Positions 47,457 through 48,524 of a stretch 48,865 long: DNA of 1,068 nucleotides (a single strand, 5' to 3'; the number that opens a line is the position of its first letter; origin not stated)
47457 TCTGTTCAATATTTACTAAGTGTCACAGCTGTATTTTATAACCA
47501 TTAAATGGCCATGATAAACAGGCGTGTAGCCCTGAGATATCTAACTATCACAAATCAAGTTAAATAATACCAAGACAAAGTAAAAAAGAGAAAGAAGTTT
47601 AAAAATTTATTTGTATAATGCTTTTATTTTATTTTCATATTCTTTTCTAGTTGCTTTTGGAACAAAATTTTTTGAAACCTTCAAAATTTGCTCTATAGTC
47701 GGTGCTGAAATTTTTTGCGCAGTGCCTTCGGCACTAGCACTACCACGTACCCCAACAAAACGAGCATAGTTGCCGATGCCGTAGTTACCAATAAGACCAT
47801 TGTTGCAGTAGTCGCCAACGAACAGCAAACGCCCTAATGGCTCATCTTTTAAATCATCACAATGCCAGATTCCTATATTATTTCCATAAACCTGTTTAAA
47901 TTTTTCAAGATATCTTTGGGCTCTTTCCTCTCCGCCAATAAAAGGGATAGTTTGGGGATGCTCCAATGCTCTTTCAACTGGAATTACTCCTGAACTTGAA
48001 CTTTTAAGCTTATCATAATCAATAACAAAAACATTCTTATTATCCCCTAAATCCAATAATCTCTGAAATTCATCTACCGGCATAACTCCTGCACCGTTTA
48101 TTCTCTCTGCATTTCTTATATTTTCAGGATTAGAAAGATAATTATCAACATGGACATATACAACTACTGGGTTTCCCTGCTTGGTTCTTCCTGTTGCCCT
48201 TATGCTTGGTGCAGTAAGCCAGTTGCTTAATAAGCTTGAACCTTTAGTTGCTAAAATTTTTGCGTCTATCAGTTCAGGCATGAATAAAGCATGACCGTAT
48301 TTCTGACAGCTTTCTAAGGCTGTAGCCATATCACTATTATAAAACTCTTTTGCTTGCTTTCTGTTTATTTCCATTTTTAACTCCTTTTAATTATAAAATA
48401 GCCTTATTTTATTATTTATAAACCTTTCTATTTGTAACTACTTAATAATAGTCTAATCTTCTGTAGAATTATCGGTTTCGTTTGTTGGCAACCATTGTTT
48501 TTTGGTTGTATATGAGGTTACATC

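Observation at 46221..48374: DGR-2: second complete DGR immediately upstream of rpl3, with an AAY-rich template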

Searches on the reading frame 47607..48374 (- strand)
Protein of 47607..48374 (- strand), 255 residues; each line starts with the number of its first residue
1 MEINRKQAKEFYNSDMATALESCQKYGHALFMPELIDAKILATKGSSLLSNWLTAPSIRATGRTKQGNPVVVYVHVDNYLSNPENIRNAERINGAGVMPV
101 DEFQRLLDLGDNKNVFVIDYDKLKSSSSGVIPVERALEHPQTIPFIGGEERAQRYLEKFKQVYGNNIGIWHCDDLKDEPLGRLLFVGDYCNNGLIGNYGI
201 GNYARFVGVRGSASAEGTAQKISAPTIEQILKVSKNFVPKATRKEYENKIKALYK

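Call 5: search_protein_families(library=pfam, proteins=[window:47607-48374:-], max_evalue=0.01)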
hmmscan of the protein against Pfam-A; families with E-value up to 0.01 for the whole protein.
window:47607-48374:- (255 aa): 0 families

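Call 13: find_homologous_proteins(query=window:47607-48374:-)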
Query window:47607-48374:- (255 aa): 194 proteins with E <= 0.001 among 815 candidates; the best 120 are listed.
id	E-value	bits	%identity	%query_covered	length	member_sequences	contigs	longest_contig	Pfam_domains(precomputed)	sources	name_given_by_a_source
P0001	5.6e-156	535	96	100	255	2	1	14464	-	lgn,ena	-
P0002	2.5e-119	415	74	100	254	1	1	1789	-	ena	-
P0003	9.9e-92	325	58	98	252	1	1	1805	-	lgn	-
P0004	4.2e-89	316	59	98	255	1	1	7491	-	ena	-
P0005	3.6e-87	310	59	97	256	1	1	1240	-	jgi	jgi:hypothetical protein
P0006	1.8e-84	301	57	97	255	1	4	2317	-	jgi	jgi:hypothetical protein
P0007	7.0e-82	293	55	98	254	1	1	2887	-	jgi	-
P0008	1.8e-81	291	57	98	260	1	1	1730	-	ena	-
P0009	2.0e-81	291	55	98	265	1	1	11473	-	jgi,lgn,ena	-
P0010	2.2e-81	291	55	98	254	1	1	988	-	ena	-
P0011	7.7e-81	289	55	98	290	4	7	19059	-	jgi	-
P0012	1.6e-80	288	56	99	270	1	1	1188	-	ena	-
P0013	1.7e-80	288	54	98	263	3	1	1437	-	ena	-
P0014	1.9e-80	288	58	97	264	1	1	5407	-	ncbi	-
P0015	2.3e-80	288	57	97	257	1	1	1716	-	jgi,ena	-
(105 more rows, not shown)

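Call 17: find_encoding_contigs(protein=P0001, flank=10000, max_places=6)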
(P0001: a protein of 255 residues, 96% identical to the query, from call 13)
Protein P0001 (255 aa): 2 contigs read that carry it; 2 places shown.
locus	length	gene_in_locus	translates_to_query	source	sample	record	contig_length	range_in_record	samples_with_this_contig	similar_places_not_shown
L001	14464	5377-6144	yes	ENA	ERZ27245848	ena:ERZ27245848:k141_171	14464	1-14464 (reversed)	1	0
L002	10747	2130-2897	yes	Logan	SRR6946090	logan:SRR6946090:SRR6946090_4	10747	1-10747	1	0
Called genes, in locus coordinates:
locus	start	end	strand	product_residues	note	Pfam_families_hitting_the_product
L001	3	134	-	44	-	?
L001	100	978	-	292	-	PF00133:tRNA-synt_1 (weak), PF09334:tRNA-synt_1g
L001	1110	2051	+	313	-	PF01207:Dus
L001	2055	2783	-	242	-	PF01209:Ubie_methyltran, PF05148:Methyltransf_8 (weak), PF13489:Methyltransf_23, PF02353:CMAS (weak), PF13847:Methyltransf_31, PF08241:Methyltransf_11, PF08242:Methyltransf_12, PF13649:Methyltransf_25, +2 more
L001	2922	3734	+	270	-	PF01041:DegT_DnrJ_EryC1, PF27296:MJ1341_C (weak)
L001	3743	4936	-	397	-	PF12323:HTH_OrfB_IS605, PF01385:OrfB_IS605, PF07282:Cas12f1-like_TNB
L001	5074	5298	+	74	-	-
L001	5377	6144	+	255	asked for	-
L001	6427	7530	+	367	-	PF00078:RVT_1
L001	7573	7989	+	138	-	-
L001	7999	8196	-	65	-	PF04070:DUF378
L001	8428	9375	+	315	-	PF00297:Ribosomal_L3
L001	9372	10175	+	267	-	PF00573:Ribosomal_L4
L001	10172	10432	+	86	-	PF00276:Ribosomal_L23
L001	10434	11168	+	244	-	PF00181:Ribosomal_L2_N, PF03947:Ribosomal_L2_C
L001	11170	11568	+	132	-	PF00203:Ribosomal_S19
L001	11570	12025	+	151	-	PF00237:Ribosomal_L22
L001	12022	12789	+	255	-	PF07650:KH_2, PF00189:Ribosomal_S3_C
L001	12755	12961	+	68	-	PF00831:Ribosomal_L29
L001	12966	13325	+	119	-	PF01253:SUI1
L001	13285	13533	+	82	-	PF01868:RNase_P-MRP_p29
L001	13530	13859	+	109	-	PF00366:Ribosomal_S17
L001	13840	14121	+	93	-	-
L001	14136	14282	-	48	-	PF00238:Ribosomal_L14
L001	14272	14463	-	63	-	?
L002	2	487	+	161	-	?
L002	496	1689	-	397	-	PF12323:HTH_OrfB_IS605, PF01385:OrfB_IS605, PF07282:Cas12f1-like_TNB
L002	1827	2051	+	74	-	-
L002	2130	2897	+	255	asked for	-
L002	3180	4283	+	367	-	PF00078:RVT_1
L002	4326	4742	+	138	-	-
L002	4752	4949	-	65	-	PF04070:DUF378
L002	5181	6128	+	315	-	PF00297:Ribosomal_L3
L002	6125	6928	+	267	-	PF00573:Ribosomal_L4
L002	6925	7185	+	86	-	PF00276:Ribosomal_L23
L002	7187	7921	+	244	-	PF00181:Ribosomal_L2_N, PF03947:Ribosomal_L2_C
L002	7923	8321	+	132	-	PF00203:Ribosomal_S19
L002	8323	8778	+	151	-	PF00237:Ribosomal_L22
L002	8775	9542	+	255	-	PF07650:KH_2, PF00189:Ribosomal_S3_C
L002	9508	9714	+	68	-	PF00831:Ribosomal_L29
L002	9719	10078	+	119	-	PF01253:SUI1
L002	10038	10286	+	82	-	PF01868:RNase_P-MRP_p29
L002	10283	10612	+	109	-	PF00366:Ribosomal_S17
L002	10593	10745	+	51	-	?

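Call 18: find_encoding_contigs(protein=window:47607-48374:-, flank=10000, max_places=6)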
Protein window:47607-48374:- (255 aa): no gene with exactly this product is on record in the collection.

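Call 39: predict_structure(alignment_id=A3)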
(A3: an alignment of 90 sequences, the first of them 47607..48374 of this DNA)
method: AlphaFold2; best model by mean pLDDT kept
length: 255 residues; sequences in the alignment: 90
mean_pLDDT: 92.8   pTM: 0.80
mean pLDDT of the five models: 92.8, 92.4, 92.3, 92.1, 91.4
residues with pLDDT >= 90: 222; 70-90: 12; 50-70: 11; < 50: 10
segments of 3 or more residues with pLDDT < 50: 215-222
pLDDT, mean of each block of 10 residues (from residue 1): 70 98 96 97 93 98 98 98 98 98 98 98 98 98 98 98 97 98 88 93 94 52 76 96 97 86
secondary structure, 60 per line:
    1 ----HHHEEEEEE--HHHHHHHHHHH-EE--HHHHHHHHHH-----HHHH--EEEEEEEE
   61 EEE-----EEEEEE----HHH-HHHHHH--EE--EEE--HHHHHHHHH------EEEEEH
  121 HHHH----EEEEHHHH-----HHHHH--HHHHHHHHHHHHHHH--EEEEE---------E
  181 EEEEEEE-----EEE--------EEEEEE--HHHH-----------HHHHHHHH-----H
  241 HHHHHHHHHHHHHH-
elements in order: E8-13 H16-26 H32-41 H47-50 E53-63 E69-74 H83-88 E95-97 H100-108 E115-119 H120-124 E129-132 H133-136 H142-146 H149-163 E166-170 E180-187 E193-195 E204-209 H212-215 H227-234 H240-254

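Call 43: fold_search(model_id=the predicted structure, library=pdb)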
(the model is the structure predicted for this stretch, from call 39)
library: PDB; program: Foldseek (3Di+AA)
matches with E <= 10: 218; with E <= 0.001: 1
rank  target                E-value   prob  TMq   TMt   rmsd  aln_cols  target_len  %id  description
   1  5ioo_A                2.7e-40  1.00  0.80  0.97   1.0       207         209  100  Accommodation of massive sequence variation in Nanoarchaeota by the C-type lectin fold (released 2016-11-09)
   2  6hxj_G                1.8e-01  0.09  0.16  0.13  17.3       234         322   11  Structure of ATP citrate lyase from Chlorobium limicola in complex with citrate and coenzyme A. (released 2019-04-10)
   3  6hxj_C                3.4e-01  0.08  0.19  0.15  15.9       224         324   12  Structure of ATP citrate lyase from Chlorobium limicola in complex with citrate and coenzyme A. (released 2019-04-10)
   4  9f9t_C                3.6e-01  0.02  0.10  0.09  19.2       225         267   17  CryoEM structure of native Trypanosoma cruzi apo proteasome 20S subunit (released 2024-12-25)
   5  9f9p_C                4.5e-01  0.01  0.09  0.09  19.5       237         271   17  CryoEM structure of recombinant Trypanosoma cruzi apo proteasome 20S subunit (released 2024-12-25)
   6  6no3_A                6.5e-01  0.10  0.20  0.21  11.1       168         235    8  ADP bound to V113bL mutant ATP-grasp fold of Blastocystis hominis succinyl-CoA synthetase (released 2019-07-17)
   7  6no0_A                6.5e-01  0.09  0.19  0.21  11.2       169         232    8  ADP bound to ATP-grasp fold of Blastocystis hominis succinyl-CoA synthetase (released 2019-07-17)
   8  6xmj_E                6.9e-01  0.01  0.10  0.10  19.2       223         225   14  Human 20S proteasome bound to an engineered 11S (PA26) activator (released 2020-07-22)
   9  6z46_A                7.3e-01  0.02  0.10  0.11  19.4       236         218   12  Structure of the S. acidocaldarius 20S proteasome (Saci0613/Saci0662) (released 2020-08-05)
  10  1scu_B                7.7e-01  0.03  0.17  0.12  17.4       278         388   10  THE CRYSTAL STRUCTURE OF SUCCINYL-COA SYNTHETASE FROM ESCHERICHIA COLI AT 2.5 ANGSTROMS RESOLUTION (released 1995-04-20)
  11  7cm9_D                9.2e-01  0.03  0.15  0.07  14.9       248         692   10  DMSP lyase DddX (released 2021-05-19)
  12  8cvt_K                9.2e-01  0.01  0.10  0.11  20.6       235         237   14  Human 19S-20S proteasome, state SD2 (released 2022-11-02)
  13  7ls5_C                9.8e-01  0.01  0.09  0.09  19.9       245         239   12  Cryo-EM structure of the Pre3-1 20S proteasome core particle (released 2021-04-14)
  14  6z46_G                1.0e+00  0.01  0.11  0.12  19.2       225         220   13  Structure of the S. acidocaldarius 20S proteasome (Saci0613/Saci0662) (released 2020-08-05)
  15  7ls5_S                1.2e+00  0.01  0.10  0.10  19.8       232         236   14  Cryo-EM structure of the Pre3-1 20S proteasome core particle (released 2021-04-14)
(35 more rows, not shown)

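Call 44: search_solved_structures(query=window:47607-48374:-, show_alignments=1)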
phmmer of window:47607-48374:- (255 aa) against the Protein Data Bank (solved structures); distinct sequences matched with E-value up to 0.001: 1.
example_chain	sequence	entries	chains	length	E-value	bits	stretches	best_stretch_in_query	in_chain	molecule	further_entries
5ioo_A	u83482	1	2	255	1.4e-172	575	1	1-255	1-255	AvpA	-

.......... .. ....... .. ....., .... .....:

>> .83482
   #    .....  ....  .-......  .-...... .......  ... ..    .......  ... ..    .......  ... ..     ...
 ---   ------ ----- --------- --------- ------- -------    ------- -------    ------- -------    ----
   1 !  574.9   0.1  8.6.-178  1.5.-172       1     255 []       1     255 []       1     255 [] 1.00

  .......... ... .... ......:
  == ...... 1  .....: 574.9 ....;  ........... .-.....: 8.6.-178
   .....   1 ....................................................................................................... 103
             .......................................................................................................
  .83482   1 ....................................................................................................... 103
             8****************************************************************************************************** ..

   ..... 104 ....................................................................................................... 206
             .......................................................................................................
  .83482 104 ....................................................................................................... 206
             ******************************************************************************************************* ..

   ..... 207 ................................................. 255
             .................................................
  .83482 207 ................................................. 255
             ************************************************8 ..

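Call 69: search_protein_families(library=ncbifam, proteins=[window:47607-48374:-], max_evalue=0.01)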
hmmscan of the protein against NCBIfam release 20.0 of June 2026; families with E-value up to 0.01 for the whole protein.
window:47607-48374:- (255 aa): 0 families
